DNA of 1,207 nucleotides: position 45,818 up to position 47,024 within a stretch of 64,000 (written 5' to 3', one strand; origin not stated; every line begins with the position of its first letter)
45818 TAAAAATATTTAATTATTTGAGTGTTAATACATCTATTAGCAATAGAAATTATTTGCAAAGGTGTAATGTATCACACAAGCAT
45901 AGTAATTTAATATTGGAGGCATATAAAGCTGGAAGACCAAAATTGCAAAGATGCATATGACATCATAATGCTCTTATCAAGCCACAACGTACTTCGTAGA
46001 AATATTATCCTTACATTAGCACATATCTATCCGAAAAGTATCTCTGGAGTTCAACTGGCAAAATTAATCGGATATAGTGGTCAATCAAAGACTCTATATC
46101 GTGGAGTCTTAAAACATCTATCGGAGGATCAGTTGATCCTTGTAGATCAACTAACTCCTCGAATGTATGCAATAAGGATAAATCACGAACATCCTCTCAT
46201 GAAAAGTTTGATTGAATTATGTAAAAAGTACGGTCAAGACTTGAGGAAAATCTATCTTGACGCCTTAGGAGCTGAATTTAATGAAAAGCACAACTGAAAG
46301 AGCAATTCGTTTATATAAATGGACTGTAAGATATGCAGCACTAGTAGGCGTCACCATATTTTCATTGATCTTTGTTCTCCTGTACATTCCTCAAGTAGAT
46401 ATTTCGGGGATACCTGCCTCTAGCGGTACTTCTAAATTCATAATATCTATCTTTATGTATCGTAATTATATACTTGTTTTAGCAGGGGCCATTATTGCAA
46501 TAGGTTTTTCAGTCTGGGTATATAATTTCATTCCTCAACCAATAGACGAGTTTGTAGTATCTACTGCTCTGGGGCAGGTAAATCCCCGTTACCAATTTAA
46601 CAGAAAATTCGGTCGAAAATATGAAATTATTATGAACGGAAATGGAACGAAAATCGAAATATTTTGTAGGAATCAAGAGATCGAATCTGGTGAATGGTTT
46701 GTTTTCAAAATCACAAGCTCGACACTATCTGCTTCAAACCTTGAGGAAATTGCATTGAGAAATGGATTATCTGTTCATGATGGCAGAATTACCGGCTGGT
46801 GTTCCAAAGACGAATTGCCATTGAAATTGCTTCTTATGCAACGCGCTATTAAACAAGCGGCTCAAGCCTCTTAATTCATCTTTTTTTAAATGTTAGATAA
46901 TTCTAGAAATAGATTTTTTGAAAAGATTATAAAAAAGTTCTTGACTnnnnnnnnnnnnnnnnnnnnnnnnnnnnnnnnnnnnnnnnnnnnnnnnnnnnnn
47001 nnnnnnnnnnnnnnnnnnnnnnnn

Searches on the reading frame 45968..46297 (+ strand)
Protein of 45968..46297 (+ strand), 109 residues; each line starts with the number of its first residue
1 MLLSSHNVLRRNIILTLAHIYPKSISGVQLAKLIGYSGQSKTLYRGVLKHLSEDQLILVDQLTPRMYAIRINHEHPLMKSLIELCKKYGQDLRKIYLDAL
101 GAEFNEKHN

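Call 16: search_protein_families(library=pfam, proteins=[window:45968-46297:+], max_evalue=0.01)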
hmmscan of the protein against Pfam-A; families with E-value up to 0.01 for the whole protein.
window:45968-46297:+ (109 aa): 0 families

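Call 41: find_homologous_proteins(query=window:45968-46297:+)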
Query window:45968-46297:+ (109 aa): 10 proteins with E <= 0.001 among 11 candidates.
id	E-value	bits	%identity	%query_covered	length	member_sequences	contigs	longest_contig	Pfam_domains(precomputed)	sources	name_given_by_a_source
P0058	2.2e-63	229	99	100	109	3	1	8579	-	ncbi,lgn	-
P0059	1.4e-35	140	65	90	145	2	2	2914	-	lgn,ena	-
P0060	3.6e-31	126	64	88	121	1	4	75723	-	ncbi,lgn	ncbi:MAG: hypothetical protein ACE5R6_02665 [Candidatus Heimdallarchaeota archaeon]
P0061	6.5e-31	125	63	88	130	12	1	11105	-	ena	-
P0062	1.7e-30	124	59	88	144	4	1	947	-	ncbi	-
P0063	4.0e-30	122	55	94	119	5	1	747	-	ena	-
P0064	1.5e-29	120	52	94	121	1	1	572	-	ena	-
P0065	2.6e-29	120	51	94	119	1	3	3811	-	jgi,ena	-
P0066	2.8e-27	113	55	86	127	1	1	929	-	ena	-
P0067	3.2e-26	110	51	94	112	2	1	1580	-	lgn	-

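Call 42: find_encoding_contigs(protein=P0058, flank=10000, max_places=6)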
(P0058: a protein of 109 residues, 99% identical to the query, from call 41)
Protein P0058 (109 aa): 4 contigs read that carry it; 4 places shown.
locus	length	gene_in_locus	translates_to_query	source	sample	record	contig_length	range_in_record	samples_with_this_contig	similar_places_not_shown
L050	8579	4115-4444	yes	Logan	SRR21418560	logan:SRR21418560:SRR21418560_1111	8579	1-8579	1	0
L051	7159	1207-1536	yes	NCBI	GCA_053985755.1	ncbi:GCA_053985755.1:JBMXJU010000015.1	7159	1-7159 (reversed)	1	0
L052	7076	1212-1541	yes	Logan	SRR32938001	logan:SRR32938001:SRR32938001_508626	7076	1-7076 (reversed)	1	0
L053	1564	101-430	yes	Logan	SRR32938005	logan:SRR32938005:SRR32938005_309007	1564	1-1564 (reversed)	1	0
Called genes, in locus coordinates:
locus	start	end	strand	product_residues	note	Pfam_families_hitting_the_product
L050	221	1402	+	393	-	PF00890:FAD_binding_2 (faint), PF01266:DAO (faint), PF12831:FAD_oxidored (faint), PF13450:NAD_binding_8, PF01593:Amino_oxidase (weak)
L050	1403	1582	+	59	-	PF12797:Fer4_2 (faint), PF12838:Fer4_7 (faint), PF14697:Fer4_21, PF00037:Fer4 (weak), PF12837:Fer4_6 (weak), PF13237:Fer4_10, PF13187:Fer4_9 (weak), PF00037:Fer4 (weak), +4 more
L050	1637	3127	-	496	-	-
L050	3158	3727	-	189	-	-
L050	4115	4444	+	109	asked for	-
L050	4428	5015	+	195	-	-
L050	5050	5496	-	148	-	PF04062:P21-Arc (faint)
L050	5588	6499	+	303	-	PF00491:Arginase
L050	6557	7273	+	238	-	PF01978:TrmB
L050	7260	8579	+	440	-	?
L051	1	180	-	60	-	?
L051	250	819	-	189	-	-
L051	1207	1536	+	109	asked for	-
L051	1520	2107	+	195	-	-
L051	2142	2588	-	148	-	PF04062:P21-Arc (faint)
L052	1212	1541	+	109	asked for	-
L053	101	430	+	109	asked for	-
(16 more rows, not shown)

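Call 43: find_encoding_contigs(protein=P0060, flank=10000, max_places=6)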
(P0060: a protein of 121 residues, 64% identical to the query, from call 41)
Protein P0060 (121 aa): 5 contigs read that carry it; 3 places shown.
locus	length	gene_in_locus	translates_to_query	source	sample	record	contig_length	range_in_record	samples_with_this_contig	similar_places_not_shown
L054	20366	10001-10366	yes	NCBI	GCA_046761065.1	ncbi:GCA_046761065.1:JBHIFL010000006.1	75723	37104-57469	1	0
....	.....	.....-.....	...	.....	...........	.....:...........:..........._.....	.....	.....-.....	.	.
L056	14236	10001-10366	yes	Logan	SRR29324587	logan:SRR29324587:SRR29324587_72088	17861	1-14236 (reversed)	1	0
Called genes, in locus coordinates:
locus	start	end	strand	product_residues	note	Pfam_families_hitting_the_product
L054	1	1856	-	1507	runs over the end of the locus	PF00082:Peptidase_S8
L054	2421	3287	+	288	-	PF00809:Pterin_bind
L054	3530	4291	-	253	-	-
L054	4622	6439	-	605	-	PF13385:Laminin_G_3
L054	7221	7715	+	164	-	-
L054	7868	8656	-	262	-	PF01048:PNP_UDP_1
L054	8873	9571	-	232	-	-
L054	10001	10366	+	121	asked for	-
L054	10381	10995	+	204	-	-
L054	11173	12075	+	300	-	PF00753:Lactamase_B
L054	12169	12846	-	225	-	PF00149:Metallophos, PF12850:Metallophos_2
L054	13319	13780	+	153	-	-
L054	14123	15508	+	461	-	-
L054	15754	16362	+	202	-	-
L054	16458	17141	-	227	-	PF00025:Arf, PF08477:Roc (weak), PF00071:Ras (weak)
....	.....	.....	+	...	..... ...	-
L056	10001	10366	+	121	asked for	-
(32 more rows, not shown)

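Call 76: search_protein_families(library=ncbifam, proteins=[window:45968-46297:+], max_evalue=0.1)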
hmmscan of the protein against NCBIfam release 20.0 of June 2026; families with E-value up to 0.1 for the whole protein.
window:45968-46297:+ (109 aa): 0 families

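Call 85: find_encoding_contigs(protein=P0061, flank=6000, max_places=3)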
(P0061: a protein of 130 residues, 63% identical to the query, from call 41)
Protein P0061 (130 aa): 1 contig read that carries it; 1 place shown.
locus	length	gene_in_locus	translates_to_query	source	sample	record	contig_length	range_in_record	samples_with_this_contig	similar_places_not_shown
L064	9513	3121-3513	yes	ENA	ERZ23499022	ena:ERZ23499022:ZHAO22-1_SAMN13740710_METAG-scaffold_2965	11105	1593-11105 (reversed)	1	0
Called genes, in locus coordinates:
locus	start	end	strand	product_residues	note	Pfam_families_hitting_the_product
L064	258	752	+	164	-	-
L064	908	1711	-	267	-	PF01048:PNP_UDP_1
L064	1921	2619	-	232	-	-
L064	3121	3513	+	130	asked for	-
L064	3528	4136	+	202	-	-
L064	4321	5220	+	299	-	PF00753:Lactamase_B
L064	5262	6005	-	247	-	PF00149:Metallophos, PF12850:Metallophos_2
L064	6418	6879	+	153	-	-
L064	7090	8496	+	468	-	-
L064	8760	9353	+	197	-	-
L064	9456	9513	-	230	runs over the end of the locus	PF00025:Arf, PF08477:Roc (weak), PF00071:Ras (weak)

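Call 86: find_encoding_contigs(protein=P0059, flank=6000, max_places=3)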
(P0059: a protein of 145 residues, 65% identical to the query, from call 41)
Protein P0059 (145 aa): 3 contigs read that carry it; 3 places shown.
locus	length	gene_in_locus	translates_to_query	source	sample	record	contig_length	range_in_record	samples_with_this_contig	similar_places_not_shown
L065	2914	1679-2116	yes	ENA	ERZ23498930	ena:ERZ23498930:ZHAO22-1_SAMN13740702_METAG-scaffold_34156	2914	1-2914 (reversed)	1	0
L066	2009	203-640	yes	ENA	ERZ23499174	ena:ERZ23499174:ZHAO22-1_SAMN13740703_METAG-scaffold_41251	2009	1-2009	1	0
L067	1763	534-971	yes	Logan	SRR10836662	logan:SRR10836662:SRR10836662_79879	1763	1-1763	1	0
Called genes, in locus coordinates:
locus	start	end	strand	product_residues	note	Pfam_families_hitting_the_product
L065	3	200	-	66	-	?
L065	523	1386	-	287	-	-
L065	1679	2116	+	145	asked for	-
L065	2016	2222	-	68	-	-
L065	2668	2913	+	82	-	?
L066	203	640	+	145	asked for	-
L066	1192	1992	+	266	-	PF03029:ATP_bind_1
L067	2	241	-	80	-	?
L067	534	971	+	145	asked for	-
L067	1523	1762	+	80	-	?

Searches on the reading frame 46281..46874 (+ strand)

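Call 16: search_protein_families(library=pfam, proteins=[window:46281-46874:+], max_evalue=0.01)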
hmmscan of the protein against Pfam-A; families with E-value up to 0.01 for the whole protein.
window:46281-46874:+ (197 aa): 0 families

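Call 76: search_protein_families(library=ncbifam, proteins=[window:46281-46874:+], max_evalue=0.1)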
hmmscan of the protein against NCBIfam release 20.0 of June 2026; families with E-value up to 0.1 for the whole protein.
window:46281-46874:+ (197 aa): 1 family
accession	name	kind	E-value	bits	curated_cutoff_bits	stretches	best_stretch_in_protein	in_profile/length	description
TIGR00439.2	FtsX_Gneg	equivalog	0.039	13.1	255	1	50-92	209-251/292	permease-like cell division protein FtsX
